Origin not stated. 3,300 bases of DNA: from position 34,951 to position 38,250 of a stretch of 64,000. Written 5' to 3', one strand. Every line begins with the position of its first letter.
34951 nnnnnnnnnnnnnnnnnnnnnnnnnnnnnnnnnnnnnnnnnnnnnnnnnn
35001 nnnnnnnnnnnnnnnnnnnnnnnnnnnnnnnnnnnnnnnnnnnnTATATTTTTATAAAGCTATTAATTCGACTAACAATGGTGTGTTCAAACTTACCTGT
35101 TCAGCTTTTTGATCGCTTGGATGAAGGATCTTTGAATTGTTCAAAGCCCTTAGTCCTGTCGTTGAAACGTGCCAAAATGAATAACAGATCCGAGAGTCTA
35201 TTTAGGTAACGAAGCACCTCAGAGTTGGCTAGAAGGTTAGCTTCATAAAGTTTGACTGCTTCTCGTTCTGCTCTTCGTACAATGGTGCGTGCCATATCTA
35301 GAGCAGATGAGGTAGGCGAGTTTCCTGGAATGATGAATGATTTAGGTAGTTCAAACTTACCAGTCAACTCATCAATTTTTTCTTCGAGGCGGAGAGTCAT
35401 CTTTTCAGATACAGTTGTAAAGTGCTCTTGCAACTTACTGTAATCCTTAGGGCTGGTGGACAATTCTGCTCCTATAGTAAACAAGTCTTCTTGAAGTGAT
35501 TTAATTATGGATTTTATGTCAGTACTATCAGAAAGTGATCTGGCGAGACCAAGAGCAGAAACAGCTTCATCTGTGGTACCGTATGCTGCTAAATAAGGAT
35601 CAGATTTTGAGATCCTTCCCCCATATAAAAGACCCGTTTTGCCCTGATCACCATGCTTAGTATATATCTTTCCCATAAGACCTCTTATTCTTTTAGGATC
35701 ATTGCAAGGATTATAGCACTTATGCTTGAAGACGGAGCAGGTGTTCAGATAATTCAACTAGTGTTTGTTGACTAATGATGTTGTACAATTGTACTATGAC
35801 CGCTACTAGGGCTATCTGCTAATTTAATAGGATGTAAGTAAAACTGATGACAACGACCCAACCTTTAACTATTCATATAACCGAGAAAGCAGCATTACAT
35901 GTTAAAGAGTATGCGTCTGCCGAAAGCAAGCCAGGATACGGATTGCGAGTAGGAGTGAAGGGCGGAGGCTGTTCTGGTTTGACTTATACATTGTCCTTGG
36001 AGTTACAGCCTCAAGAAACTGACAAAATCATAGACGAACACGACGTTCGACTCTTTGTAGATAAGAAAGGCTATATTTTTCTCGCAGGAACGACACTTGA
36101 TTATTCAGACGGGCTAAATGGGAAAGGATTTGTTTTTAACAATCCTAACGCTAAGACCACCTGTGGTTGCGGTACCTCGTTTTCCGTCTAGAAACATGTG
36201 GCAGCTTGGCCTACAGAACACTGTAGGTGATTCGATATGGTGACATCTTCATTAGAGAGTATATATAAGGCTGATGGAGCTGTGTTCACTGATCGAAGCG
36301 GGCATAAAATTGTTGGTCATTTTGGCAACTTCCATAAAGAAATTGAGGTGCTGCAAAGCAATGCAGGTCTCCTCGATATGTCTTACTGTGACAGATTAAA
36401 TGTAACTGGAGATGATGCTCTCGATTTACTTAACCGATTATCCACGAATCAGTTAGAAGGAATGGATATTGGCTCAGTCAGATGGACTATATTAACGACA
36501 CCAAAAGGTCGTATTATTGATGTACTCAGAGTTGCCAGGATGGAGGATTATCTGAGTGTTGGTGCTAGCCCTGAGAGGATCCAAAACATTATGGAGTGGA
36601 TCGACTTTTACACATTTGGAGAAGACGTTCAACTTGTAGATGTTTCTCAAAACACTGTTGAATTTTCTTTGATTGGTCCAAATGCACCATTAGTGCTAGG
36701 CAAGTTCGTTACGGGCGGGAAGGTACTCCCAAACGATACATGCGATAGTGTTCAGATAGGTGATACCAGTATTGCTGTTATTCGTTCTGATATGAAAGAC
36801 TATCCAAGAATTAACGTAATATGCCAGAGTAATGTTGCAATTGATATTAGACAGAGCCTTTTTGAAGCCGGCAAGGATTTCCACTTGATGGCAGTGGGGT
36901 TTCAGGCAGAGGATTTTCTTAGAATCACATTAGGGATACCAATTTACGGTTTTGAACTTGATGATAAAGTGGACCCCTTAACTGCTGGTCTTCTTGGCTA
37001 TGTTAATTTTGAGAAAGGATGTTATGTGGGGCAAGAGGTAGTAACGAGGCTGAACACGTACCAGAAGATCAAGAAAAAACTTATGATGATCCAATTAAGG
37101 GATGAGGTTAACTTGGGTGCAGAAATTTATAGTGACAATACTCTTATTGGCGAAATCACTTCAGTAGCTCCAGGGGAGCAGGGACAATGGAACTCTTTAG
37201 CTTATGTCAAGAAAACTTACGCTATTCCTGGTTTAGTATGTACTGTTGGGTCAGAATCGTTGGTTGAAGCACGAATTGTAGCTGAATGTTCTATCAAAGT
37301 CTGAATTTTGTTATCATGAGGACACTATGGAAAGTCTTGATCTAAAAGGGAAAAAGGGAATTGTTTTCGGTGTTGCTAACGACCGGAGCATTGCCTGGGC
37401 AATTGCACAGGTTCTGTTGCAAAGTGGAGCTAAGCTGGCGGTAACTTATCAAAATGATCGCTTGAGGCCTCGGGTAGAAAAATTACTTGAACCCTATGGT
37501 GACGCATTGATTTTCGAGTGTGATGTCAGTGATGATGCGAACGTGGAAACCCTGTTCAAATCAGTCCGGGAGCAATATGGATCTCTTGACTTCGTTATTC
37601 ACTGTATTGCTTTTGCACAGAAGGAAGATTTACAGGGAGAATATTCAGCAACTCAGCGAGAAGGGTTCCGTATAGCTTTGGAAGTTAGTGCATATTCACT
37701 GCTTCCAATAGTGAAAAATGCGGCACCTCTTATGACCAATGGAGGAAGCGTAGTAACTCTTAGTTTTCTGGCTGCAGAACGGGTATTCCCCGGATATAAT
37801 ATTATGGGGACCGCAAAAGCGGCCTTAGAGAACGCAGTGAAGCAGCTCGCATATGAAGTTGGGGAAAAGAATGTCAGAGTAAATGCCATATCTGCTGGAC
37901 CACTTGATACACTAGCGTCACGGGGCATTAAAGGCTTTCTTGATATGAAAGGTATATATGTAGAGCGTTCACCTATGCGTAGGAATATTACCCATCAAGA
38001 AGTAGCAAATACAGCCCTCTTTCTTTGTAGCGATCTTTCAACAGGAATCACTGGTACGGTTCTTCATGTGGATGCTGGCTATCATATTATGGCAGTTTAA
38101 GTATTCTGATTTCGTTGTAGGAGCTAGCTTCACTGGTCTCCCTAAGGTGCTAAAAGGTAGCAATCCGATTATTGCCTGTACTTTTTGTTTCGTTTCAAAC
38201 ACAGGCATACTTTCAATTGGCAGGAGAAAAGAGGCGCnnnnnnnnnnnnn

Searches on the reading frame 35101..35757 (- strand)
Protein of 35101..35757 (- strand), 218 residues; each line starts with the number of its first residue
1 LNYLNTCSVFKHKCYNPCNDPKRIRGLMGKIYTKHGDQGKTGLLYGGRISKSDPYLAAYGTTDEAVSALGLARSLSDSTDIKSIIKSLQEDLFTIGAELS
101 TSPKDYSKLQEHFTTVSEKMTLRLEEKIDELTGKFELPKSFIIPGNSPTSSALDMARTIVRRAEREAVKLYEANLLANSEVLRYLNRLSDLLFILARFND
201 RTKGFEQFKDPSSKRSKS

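Call 8: search_protein_families(library=pfam, proteins=[window:35101-35757:-])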
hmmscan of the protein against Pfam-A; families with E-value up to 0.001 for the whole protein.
window:35101-35757:- (218 aa): 1 family
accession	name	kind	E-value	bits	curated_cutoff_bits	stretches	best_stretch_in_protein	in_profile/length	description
PF01923.23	Cob_adeno_trans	-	7.7e-53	179.5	24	1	31-198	1-170/171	Cobalamin adenosyltransferase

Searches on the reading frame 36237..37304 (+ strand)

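Call 8: search_protein_families(library=pfam, proteins=[window:36237-37304:+])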
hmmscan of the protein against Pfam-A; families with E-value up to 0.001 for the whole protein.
window:36237-37304:+ (355 aa): 2 families
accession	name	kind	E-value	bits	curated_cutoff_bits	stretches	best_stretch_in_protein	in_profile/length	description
PF01571.26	GCV_T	-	2.5e-38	132.2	25.6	1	9-252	4-252/255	Aminomethyltransferase folate-binding domain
PF08669.17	GCV_T_C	-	0.00014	22.1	25.9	1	280-350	1-76/80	Glycine cleavage T-protein C-terminal barrel domain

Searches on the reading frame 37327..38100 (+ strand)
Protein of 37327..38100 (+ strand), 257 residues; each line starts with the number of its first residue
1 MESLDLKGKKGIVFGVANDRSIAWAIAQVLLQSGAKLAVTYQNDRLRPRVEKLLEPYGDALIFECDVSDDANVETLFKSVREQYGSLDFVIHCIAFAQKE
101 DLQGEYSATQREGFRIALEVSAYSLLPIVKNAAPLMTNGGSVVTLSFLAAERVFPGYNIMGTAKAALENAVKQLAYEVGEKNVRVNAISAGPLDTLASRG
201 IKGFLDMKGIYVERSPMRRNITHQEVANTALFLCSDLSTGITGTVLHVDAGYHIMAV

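Call 8: search_protein_families(library=pfam, proteins=[window:37327-38100:+])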
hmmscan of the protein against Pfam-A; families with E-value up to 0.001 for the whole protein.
window:37327-38100:+ (257 aa): 3 families
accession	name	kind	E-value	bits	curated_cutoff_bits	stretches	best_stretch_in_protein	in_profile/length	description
PF13561.12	adh_short_C2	-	1.6e-87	293.4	27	1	15-253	1-236/236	Enoyl-(Acyl carrier protein) reductase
PF00106.31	adh_short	-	3.9e-24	85.7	26.6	1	18-197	8-186/195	short chain dehydrogenase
PF23441.1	SDR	-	0.00031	20.6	27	1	8-217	15-218/258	SDR-like rossmann domain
